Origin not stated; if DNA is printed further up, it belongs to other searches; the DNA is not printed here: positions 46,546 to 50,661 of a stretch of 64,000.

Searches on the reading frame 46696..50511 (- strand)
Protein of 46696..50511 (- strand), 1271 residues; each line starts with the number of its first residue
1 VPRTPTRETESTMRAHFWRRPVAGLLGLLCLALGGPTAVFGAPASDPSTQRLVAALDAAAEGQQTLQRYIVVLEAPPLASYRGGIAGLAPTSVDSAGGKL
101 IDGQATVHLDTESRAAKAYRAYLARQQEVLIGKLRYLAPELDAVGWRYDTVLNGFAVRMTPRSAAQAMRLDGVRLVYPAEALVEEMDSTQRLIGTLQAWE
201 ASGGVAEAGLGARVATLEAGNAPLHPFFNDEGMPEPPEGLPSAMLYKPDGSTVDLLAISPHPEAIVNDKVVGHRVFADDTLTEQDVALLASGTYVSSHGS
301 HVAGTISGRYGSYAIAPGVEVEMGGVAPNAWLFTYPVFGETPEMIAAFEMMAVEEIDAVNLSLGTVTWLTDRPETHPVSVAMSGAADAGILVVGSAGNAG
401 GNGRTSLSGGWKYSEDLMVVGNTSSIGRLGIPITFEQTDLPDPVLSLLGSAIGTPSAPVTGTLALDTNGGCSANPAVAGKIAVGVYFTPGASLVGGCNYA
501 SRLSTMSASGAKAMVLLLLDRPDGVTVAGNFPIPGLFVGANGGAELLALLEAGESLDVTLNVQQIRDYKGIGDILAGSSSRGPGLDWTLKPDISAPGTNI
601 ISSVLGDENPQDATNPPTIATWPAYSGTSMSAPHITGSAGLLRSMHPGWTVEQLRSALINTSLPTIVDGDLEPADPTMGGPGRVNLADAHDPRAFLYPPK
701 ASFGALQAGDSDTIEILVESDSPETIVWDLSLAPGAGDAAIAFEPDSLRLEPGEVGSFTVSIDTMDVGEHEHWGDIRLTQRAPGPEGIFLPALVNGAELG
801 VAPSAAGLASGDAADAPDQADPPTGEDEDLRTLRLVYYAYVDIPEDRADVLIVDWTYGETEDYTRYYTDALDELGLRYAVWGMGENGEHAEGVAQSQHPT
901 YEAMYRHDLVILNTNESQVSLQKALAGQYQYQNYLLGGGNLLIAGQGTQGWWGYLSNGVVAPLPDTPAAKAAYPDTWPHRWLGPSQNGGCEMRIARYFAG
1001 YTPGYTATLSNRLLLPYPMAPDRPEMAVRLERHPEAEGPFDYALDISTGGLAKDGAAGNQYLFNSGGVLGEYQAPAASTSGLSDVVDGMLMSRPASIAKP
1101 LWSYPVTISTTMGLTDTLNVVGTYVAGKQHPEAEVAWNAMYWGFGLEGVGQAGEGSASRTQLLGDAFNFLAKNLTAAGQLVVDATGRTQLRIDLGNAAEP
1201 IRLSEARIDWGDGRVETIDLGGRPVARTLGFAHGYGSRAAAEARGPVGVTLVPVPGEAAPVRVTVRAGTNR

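Call 7: search_protein_families(library=pfam, proteins=[window:46696-50511:-])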
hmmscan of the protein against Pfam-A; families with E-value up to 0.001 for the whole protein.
window:46696-50511:- (1271 aa): 2 families
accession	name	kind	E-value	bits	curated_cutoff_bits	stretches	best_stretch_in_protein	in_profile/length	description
PF00082.27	Peptidase_S8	-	5e-33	115.1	21.8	1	217-667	9-274/288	Subtilase family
PF02225.27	PA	-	0.00087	19.8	23.9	0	459-546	1-95/95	PA domain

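Call 27: find_homologous_proteins(query=window:46696-50511:-, max_evalue=1e-50)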
Query window:46696-50511:- (1271 aa): 29 proteins with E <= 1e-50 among 8000 candidates.
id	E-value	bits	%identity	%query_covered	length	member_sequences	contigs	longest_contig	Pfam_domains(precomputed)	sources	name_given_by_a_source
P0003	0.0e+0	2525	100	88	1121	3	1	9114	PF00082.28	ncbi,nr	ncbi:MAG: S8 family serine peptidase, partial [Chloroflexi bacterium]|nr:S8 family serine peptidase 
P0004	0.0e+0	1922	67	100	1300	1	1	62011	PF00082.28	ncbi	-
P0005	0.0e+0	1770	66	98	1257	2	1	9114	PF00082.28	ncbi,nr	ncbi:MAG: S8 family serine peptidase [Chloroflexi bacterium]|nr:S8 family serine peptidase [Chlorofl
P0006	0.0e+0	1632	61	96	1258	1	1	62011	PF02225.28,PF00082.28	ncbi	-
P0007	0.0e+0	1469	57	94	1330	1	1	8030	PF02225.28,PF00082.28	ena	-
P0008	0.0e+0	1326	53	99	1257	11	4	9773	PF00082.28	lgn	-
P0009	0.0e+0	1322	54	95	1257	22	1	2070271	PF00082.28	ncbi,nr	ncbi:MAG: S8 family serine peptidase [Ardenticatenia bacterium]|nr:S8 family serine peptidase [Arden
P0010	0.0e+0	1310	54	95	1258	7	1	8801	PF00082.28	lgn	-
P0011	0.0e+0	1308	53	94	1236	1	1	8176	PF02225.28,PF00082.28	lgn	-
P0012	0.0e+0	1302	53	98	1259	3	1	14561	PF00082.28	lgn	-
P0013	0.0e+0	1230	50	98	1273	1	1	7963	PF00082.28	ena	-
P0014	0.0e+0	1165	49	98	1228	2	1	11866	PF02225.28,PF05922.22,PF00082.28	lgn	-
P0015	0.0e+0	1149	49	95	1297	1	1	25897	PF00082.28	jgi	-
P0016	0.0e+0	1046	45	96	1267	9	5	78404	PF02225.28,PF00082.28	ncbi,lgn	-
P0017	0.0e+0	1045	47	98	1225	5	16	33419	PF00082.28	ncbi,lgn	-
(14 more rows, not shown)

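Call 28: find_encoding_contigs(protein=P0004, flank=8000, max_places=4)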
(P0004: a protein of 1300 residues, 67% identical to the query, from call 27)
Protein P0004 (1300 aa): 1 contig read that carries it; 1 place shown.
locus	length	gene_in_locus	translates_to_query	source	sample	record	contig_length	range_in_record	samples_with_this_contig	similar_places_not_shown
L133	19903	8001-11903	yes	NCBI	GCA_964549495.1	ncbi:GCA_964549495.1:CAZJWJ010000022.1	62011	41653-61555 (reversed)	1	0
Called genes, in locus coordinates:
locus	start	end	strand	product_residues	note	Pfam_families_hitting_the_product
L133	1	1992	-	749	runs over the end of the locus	PF01642:MM_CoA_mutase, PF02310:B12-binding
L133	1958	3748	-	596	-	PF01642:MM_CoA_mutase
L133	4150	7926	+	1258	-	PF00082:Peptidase_S8, PF02225:PA (faint)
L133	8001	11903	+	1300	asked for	PF00082:Peptidase_S8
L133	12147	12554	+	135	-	-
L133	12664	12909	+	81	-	-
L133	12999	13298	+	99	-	-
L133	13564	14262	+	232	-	-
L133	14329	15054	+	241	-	-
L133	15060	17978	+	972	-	PF14938:SNAP (faint), PF17874:TPR_MalT (faint), PF13424:TPR_12 (faint), PF13428:TPR_14 (faint), PF14559:TPR_19 (faint), PF07719:TPR_2 (faint), PF25058:ARM_TT21 (faint), PF12770:CHAT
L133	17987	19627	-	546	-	-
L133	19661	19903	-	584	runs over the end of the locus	PF00082:Peptidase_S8 (weak)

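Call 29: find_encoding_contigs(protein=P0007, flank=8000, max_places=4)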
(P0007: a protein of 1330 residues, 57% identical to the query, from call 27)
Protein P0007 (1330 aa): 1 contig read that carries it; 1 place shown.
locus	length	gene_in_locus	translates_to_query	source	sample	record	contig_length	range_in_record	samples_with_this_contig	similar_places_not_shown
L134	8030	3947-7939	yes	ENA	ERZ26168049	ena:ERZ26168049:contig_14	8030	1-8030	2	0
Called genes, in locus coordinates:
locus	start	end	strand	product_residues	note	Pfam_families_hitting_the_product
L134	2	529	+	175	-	?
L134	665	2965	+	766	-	PF09826:Beta_propel (faint)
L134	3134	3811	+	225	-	PF05685:Uma2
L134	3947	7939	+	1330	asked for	PF00082:Peptidase_S8, PF02225:PA (faint)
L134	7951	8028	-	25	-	?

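Call 61: search_protein_families(library=padloc, proteins=[window:46696-50511:-], max_evalue=0.01)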
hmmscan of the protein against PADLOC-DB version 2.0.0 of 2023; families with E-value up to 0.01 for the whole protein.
window:46696-50511:- (1271 aa): 1 family
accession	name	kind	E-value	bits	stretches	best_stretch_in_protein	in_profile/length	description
PDLC03014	subtilase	-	4.5e-13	47.5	1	578-663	309-376/391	-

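Call 77: find_encoding_contigs(protein=P0009, flank=10000, max_places=2)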
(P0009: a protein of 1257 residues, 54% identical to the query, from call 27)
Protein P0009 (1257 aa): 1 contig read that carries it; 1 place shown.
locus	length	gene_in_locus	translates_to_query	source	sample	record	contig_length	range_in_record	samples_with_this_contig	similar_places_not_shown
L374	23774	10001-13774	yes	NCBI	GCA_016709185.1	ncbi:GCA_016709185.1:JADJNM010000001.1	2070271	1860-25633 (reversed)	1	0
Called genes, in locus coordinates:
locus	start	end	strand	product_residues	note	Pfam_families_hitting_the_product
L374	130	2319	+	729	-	PF13328:HD_4, PF01966:HD, PF04607:RelA_SpoT, PF02824:TGS, PF19296:RelA_AH, PF28438:RelA_RIS, PF13291:ACT_4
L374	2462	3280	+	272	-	-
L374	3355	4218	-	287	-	PF00188:CAP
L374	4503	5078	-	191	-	PF14117:DUF4287, PF18899:DUF5655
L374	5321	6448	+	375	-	PF27233:MJ0711_N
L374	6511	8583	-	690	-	PF00009:GTP_EFTU, PF01926:MMR_HSR1 (weak), PF22042:EF-G_D2, PF03144:GTP_EFTU_D2 (weak), PF14492:EFG_III, PF03764:EFG_IV, PF00679:EFG_C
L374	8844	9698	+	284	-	PF00924:MS_channel_2nd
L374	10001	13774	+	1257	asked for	PF00082:Peptidase_S8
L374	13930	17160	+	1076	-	PF12419:DUF3670, PF00176:SNF2-rel_dom, PF00271:Helicase_C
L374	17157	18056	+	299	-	-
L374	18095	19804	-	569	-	PF00092:VWA, PF13519:VWA_2, PF13768:VWA_3 (faint), PF05762:VWA_CoxE (weak), PF00092:VWA, PF13519:VWA_2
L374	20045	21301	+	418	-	PF07690:MFS_1, PF12832:MFS_1_like (faint), PF00083:Sugar_tr, PF07690:MFS_1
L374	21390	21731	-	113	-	PF01258:zf-dskA_traR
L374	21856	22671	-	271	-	PF09844:DUF2071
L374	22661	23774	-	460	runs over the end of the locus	PF06965:Na_H_antiport_1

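Call 78: find_encoding_contigs(protein=P0008, flank=10000, max_places=4)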
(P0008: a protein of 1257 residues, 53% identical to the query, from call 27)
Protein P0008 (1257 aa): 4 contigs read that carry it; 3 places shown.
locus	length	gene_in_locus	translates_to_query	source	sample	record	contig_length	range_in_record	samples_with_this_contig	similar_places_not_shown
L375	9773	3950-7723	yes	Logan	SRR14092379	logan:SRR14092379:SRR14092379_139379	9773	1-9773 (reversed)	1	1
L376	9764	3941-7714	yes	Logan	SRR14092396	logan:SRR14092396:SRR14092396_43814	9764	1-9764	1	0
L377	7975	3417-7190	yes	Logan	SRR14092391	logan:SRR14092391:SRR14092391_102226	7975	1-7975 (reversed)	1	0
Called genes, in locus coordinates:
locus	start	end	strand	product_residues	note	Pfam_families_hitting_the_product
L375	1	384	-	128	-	?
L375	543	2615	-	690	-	PF00009:GTP_EFTU, PF01926:MMR_HSR1 (weak), PF22042:EF-G_D2, PF03144:GTP_EFTU_D2 (weak), PF14492:EFG_III, PF03764:EFG_IV, PF00679:EFG_C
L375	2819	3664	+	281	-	PF00924:MS_channel_2nd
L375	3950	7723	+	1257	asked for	PF00082:Peptidase_S8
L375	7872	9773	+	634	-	?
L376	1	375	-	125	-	?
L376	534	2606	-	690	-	PF00009:GTP_EFTU, PF01926:MMR_HSR1 (weak), PF22042:EF-G_D2, PF03144:GTP_EFTU_D2 (weak), PF14492:EFG_III, PF03764:EFG_IV, PF00679:EFG_C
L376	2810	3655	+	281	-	PF00924:MS_channel_2nd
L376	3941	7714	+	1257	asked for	PF00082:Peptidase_S8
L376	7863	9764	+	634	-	?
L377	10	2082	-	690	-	PF00009:GTP_EFTU, PF01926:MMR_HSR1 (weak), PF22042:EF-G_D2, PF03144:GTP_EFTU_D2 (weak), PF14492:EFG_III, PF03764:EFG_IV, PF00679:EFG_C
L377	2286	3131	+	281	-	PF00924:MS_channel_2nd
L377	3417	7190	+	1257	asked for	PF00082:Peptidase_S8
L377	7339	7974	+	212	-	?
